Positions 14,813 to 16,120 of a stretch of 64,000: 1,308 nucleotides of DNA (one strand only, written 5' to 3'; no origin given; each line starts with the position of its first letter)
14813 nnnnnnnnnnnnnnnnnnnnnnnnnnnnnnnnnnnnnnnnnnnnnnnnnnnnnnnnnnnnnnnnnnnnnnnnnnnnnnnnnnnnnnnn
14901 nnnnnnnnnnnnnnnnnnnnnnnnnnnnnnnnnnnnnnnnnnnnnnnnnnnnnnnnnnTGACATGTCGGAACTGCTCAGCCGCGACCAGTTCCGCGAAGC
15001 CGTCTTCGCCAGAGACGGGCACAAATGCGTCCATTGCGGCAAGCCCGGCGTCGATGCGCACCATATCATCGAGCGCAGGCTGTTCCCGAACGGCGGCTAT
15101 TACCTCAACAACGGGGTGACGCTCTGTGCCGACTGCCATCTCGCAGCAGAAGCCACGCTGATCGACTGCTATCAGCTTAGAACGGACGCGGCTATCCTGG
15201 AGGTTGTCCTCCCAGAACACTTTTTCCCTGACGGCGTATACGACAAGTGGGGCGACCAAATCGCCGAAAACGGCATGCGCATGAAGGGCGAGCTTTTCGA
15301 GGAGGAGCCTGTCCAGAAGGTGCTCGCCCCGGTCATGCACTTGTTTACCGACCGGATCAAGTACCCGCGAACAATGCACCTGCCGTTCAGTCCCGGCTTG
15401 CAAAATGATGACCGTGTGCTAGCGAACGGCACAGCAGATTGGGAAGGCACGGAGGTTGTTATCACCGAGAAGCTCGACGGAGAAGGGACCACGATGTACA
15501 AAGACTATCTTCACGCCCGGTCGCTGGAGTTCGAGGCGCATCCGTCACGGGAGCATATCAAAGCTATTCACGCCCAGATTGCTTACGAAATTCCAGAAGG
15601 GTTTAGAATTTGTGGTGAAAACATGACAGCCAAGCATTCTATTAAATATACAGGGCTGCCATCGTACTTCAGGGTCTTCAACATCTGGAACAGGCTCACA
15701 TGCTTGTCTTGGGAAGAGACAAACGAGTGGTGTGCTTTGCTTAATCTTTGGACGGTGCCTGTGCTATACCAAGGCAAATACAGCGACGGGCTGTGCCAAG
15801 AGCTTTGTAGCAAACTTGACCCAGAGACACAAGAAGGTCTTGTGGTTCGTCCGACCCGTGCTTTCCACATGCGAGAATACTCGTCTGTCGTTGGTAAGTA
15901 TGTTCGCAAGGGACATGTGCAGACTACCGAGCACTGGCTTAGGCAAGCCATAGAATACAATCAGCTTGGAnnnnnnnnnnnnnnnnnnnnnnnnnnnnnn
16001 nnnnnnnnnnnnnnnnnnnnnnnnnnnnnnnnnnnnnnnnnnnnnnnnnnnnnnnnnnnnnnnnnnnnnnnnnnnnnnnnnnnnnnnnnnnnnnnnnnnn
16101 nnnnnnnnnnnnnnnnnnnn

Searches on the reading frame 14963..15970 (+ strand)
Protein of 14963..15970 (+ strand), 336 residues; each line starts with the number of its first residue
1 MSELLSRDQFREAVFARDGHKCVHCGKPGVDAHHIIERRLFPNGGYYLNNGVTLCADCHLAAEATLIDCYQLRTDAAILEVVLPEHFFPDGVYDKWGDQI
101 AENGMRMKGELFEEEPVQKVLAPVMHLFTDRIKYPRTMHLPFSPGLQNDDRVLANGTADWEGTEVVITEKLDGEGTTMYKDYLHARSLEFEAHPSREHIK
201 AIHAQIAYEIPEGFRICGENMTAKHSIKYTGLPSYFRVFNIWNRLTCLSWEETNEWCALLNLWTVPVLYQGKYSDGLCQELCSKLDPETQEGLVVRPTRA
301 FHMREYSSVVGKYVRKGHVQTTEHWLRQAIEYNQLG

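Call 46: search_protein_families(library=phrogs, proteins=[window:14963-15970:+], max_evalue=0.00001)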
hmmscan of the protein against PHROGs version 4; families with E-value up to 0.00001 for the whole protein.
window:14963-15970:+ (336 aa): 12 families
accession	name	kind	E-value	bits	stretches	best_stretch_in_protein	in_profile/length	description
phrog_24030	-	DNA, RNA and nucleotide metabolism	6.1e-117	391.8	1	4-333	3-338/342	RNA ligase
phrog_34045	-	unknown function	4.1e-68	230.2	1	130-334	5-209/219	-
phrog_144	-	DNA, RNA and nucleotide metabolism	3.9e-10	40.6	1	8-65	73-135/175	HNH endonuclease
phrog_589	-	DNA, RNA and nucleotide metabolism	7.2e-10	39.9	1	7-60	79-136/179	HNH endonuclease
phrog_8446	-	DNA, RNA and nucleotide metabolism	2.5e-09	38.1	1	9-69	130-202/211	HNH endonuclease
phrog_1271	-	DNA, RNA and nucleotide metabolism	1.8e-08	35.2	1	8-72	255-325/361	HNH endonuclease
phrog_7370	-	DNA, RNA and nucleotide metabolism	5.2e-08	34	1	10-64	32-85/115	HNH endonuclease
phrog_7785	-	DNA, RNA and nucleotide metabolism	2.6e-07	31.7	1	9-66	60-115/147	HNH endonuclease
phrog_119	-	DNA, RNA and nucleotide metabolism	2.7e-07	30.7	1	9-61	193-253/443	HNH endonuclease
phrog_5956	-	DNA, RNA and nucleotide metabolism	4.5e-06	27.4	1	9-61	49-106/138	HNH endonuclease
phrog_740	-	DNA, RNA and nucleotide metabolism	5.5e-06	26.6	1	8-64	27-86/332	HNH endonuclease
phrog_8048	-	DNA, RNA and nucleotide metabolism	6.2e-06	26.6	1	10-62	167-225/273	HNH endonuclease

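Call 67: search_protein_families(library=pfam, proteins=[window:14963-15970:+], max_evalue=0.01)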
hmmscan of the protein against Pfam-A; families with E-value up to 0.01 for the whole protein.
window:14963-15970:+ (336 aa): 3 families
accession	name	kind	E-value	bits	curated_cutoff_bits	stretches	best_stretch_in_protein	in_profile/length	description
PF09414.15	RNA_ligase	-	1.4e-30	107.2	27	1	164-314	2-171/171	RNA ligase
PF01844.29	HNH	-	5.1e-07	30.2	21.4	1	22-62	1-44/47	HNH endonuclease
PF13391.12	HNH_2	-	0.0084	16.4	21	0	22-59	1-55/66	HNH endonuclease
